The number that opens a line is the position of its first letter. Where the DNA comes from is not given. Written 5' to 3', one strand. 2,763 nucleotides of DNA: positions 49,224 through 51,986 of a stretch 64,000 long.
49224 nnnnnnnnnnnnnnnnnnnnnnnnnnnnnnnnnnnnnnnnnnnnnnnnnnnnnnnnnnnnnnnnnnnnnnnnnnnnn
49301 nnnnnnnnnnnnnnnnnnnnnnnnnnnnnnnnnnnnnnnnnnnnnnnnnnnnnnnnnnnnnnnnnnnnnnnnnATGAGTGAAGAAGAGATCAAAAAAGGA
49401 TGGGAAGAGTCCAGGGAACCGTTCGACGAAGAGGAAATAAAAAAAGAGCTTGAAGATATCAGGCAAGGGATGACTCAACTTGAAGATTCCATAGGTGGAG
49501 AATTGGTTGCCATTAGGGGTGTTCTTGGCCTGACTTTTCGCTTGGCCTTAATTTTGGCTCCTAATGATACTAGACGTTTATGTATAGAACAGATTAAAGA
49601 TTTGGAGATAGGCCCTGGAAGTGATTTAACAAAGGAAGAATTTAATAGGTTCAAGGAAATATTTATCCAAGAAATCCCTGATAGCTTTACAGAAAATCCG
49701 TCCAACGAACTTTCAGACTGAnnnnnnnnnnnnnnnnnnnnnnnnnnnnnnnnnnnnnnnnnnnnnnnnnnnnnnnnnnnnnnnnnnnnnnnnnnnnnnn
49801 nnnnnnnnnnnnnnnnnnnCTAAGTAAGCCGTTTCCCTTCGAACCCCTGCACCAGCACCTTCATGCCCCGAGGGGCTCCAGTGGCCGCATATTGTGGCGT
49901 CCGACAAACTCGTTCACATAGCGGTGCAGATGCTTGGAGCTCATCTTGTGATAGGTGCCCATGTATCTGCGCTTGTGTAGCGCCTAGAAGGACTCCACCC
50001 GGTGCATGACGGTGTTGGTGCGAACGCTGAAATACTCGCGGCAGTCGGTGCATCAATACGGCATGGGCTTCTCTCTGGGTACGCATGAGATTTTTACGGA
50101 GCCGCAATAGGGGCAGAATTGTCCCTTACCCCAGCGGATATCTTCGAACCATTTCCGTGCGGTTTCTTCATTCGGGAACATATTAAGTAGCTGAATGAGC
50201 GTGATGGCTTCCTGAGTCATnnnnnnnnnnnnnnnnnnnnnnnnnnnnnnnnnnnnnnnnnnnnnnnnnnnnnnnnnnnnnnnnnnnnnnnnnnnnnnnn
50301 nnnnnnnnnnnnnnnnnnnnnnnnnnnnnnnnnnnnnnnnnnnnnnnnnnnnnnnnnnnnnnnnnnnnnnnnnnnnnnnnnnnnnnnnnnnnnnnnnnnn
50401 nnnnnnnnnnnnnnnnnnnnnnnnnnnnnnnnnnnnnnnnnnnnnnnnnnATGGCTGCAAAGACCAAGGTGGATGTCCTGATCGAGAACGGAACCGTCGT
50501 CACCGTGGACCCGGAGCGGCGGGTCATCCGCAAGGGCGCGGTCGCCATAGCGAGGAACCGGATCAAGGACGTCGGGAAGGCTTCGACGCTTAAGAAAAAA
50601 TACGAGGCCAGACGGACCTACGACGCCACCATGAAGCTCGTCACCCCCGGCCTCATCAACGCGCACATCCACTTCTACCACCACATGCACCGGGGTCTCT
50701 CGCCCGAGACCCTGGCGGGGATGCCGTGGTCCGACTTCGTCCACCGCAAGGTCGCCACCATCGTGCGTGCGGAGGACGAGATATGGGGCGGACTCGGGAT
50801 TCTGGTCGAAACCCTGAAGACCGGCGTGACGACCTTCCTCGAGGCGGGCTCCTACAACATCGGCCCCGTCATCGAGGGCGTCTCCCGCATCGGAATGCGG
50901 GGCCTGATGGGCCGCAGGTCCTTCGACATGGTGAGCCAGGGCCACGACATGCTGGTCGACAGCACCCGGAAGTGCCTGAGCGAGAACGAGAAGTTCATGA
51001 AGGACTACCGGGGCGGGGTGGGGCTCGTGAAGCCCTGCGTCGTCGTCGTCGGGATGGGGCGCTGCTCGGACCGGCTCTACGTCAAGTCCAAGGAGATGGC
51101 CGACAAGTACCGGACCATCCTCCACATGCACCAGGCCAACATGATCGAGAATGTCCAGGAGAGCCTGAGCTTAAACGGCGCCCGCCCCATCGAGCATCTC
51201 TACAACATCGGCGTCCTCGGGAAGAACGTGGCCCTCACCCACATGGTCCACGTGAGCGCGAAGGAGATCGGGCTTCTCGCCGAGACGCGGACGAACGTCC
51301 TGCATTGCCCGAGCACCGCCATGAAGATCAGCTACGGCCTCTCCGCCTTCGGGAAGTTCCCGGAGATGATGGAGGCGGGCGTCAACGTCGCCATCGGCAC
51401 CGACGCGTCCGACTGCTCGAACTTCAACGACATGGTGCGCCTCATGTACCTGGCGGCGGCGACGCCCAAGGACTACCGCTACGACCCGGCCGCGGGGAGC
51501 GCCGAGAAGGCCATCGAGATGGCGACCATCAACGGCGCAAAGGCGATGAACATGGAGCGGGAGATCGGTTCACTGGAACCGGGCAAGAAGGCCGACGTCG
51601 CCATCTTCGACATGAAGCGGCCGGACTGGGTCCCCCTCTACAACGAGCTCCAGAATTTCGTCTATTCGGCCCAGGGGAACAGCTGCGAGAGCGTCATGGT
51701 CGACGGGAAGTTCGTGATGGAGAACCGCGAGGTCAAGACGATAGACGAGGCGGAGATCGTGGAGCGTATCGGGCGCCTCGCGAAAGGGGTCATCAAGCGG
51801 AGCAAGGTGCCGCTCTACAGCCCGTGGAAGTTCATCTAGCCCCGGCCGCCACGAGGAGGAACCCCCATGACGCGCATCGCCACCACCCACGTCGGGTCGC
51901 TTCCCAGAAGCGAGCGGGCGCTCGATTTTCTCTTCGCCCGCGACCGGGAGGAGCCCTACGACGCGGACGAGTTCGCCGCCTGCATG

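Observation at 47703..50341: AT-rich ~2.6 kb insertion carrying a tightly coupled cassette of unassignable small ORFs next to a decayed IS: candidate undescribed TA/defence-like module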

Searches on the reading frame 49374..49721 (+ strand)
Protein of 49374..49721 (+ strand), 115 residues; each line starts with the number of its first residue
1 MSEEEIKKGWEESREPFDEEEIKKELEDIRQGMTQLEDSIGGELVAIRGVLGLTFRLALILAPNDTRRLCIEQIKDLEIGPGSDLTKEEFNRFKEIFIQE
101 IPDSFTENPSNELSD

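Call 5: search_protein_families(library=pfam, proteins=[window:49374-49721:+], max_evalue=1)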
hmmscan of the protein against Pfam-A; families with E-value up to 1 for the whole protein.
window:49374-49721:+ (115 aa): 1 family
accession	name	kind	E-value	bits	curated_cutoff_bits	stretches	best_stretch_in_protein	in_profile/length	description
PF13801.11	Metal_resist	-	0.069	13.7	29.2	1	14-52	81-119/125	Heavy-metal resistance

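Call 6: search_protein_families(library=padloc, proteins=[window:49374-49721:+], max_evalue=1)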
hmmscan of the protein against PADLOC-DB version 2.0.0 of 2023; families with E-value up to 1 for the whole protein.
window:49374-49721:+ (115 aa): 0 families

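Call 7: search_protein_families(library=phrogs, proteins=[window:49374-49721:+], max_evalue=1)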
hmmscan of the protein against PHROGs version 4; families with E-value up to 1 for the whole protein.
window:49374-49721:+ (115 aa): 3 families
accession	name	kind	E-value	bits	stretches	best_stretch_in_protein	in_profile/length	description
phrog_25133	-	unknown function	0.12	13.1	1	6-52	43-89/176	-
phrog_26314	-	unknown function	0.27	12.3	0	80-106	19-45/59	-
phrog_25320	-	unknown function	0.97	10.5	0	70-94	2-26/52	-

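Call 8: search_protein_families(library=ncbifam, proteins=[window:49374-49721:+], max_evalue=1)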
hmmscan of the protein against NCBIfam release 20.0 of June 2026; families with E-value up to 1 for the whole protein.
window:49374-49721:+ (115 aa): 1 family
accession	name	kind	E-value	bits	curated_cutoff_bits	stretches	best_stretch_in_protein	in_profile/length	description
NF052612.1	sll0565_fam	equivalog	0.025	15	50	1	7-48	42-79/106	sll0565 family protein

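Call 92: find_related_loci(query=window:49374-49718:+, collection=metagenome_contigs, flank=3000)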
Query window:49374-49718:+ (115 aa) in metagenome_contigs; peptide patterns used: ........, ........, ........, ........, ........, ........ (x = any residue, [..] = any of these).
600 stretches matched a pattern, but none encodes a relative of the query by tblastn (E <= 1e-3).

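Call 93: find_related_loci(query=window:49374-49718:+, collection=genome_contigs, flank=3000)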
Query window:49374-49718:+ (115 aa) in genome_contigs; peptide patterns used: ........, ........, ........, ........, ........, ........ (x = any residue, [..] = any of these).
599 stretches matched a pattern, but none encodes a relative of the query by tblastn (E <= 1e-3).

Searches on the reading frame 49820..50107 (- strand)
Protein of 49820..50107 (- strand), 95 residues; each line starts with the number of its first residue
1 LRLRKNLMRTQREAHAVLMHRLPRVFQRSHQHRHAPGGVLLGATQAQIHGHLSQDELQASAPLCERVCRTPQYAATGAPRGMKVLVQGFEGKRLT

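Call 5: search_protein_families(library=pfam, proteins=[window:49820-50107:-], max_evalue=1)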
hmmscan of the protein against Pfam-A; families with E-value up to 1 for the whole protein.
window:49820-50107:- (95 aa): 1 family
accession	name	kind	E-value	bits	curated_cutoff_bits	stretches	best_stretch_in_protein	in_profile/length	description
PF10248.14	Mlf1IP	-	0.12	12.8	34.5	1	22-39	92-109/174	Myelodysplasia-myeloid leukemia factor 1-interacting protein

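Call 8: search_protein_families(library=ncbifam, proteins=[window:49820-50107:-], max_evalue=1)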
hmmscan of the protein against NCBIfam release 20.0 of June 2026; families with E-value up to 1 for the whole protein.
window:49820-50107:- (95 aa): 0 families

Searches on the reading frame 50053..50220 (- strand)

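Call 5: search_protein_families(library=pfam, proteins=[window:50053-50220:-], max_evalue=1)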
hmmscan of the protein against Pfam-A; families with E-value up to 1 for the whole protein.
window:50053-50220:- (55 aa): 2 families
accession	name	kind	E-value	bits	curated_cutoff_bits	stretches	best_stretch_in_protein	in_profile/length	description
PF12760.12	Zn_ribbon_IS1595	-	2.5e-07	31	25.4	1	16-43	1-28/46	Transposase zinc-ribbon domain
PF22109.2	Zn_ribbon_tTFIIB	-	0.17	12.2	28.6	1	33-42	9-18/40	Transcription factor IIB, zinc ribbon, Trypanosome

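Call 8: search_protein_families(library=ncbifam, proteins=[window:50053-50220:-], max_evalue=1)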
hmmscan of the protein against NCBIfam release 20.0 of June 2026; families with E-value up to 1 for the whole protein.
window:50053-50220:- (55 aa): 0 families

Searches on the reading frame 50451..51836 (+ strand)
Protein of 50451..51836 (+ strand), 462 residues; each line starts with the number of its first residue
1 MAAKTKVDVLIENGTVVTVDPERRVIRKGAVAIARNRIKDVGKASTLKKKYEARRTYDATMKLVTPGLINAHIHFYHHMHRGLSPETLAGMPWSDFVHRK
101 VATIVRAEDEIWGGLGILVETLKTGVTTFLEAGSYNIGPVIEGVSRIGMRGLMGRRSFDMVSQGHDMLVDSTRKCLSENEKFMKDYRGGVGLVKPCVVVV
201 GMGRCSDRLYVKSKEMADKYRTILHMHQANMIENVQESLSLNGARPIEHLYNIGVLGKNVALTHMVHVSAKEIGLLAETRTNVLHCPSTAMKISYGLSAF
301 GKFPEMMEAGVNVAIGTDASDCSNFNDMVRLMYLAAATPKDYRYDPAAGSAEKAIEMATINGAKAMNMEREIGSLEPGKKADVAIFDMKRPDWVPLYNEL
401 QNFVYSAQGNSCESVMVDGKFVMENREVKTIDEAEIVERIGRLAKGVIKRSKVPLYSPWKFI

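Call 71: find_related_loci(query=window:50451-51836:+, collection=genome_contigs, flank=6000)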
Query window:50451-51836:+ (462 aa) in genome_contigs; peptide patterns used: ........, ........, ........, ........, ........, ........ (x = any residue, [..] = any of these).
41 stretches matched a pattern; 25 encode a relative of the query (tblastn E <= 1e-3); 24 distinct loci.
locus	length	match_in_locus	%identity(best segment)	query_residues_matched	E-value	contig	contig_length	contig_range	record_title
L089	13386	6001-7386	97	1-462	0e+0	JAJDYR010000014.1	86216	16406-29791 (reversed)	MAG: bacterium isolate jk18x34bins.43 k141_45834, whole genome shotgun sequence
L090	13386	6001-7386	96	1-462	0e+0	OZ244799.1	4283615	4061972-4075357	MAG: bacterium isolate fda9cd22-9c8c-44c4-8321-deb2e702e096 genome assembly, chromosome: 1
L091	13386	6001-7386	95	1-462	0e+0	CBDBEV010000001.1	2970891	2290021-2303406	MAG: bacterium isolate 138114a6-c459-4528-9bbc-32813c999549 genome assembly, contig: contig_1, whole genome shotgun sequ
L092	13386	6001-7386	95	1-462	0e+0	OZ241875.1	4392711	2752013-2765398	MAG: bacterium isolate fde39c58-18aa-4d93-bb40-cd1cf9ece30f genome assembly, chromosome: 1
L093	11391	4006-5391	94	1-462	0e+0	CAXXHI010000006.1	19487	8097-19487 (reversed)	MAG: bacterium isolate 70215dce-3925-452b-89ef-f300e4ed0d2f genome assembly, contig: contig_6, whole genome shotgun sequ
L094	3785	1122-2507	94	1-462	0e+0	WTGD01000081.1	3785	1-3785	MAG: Nitrospinota bacterium isolate CO36386bin_35 NODE_9767_length_3785_cov_7.441823, whole genome shotgun sequence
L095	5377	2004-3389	95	1-462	0e+0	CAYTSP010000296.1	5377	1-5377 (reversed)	MAG TPA_asm: uncultured Nitrospinaceae bacterium isolate SRP338948_co1_160 genome assembly, contig: k141_491768, whole g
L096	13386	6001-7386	94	1-462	0e+0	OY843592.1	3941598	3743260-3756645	MAG: bacterium isolate 70215dce-3925-452b-89ef-f300e4ed0d2f genome assembly, chromosome: 1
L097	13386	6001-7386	94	1-462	0e+0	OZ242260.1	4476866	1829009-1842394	MAG: bacterium isolate ae33526c-e769-4de9-a2b0-9dbe0155474d genome assembly, chromosome: 1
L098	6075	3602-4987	94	1-462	0e+0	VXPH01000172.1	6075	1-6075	MAG: Nitrospinota bacterium isolate SB0662_bin_51 NODE_8586_length_6075_cov_29.077409, whole genome shotgun sequence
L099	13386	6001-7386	93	1-462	0e+0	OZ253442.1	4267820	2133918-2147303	MAG: bacterium isolate e26f613c-7608-46b1-ae07-a2f8df169297 genome assembly, chromosome: 1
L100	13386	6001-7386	93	1-462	0e+0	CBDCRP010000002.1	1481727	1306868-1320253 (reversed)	MAG: bacterium isolate c343b5c3-9596-4089-b975-978780b2b10b genome assembly, contig: contig_2, whole genome shotgun sequ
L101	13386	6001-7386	93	1-462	0e+0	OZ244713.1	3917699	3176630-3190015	MAG: bacterium isolate e5014806-8d25-4488-8218-63b8719b0073 genome assembly, chromosome: 1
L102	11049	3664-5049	82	1-462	0e+0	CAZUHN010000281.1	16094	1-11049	MAG TPA_asm: uncultured Nitrospinaceae bacterium isolate SRP260945_co2_144 genome assembly, contig: k141_2617341, whole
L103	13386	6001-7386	96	1-462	0e+0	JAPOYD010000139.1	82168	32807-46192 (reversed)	MAG: Nitrospinota bacterium isolate COS4_bin_23 NODE_294_length_82168_cov_8.71706, whole genome shotgun sequence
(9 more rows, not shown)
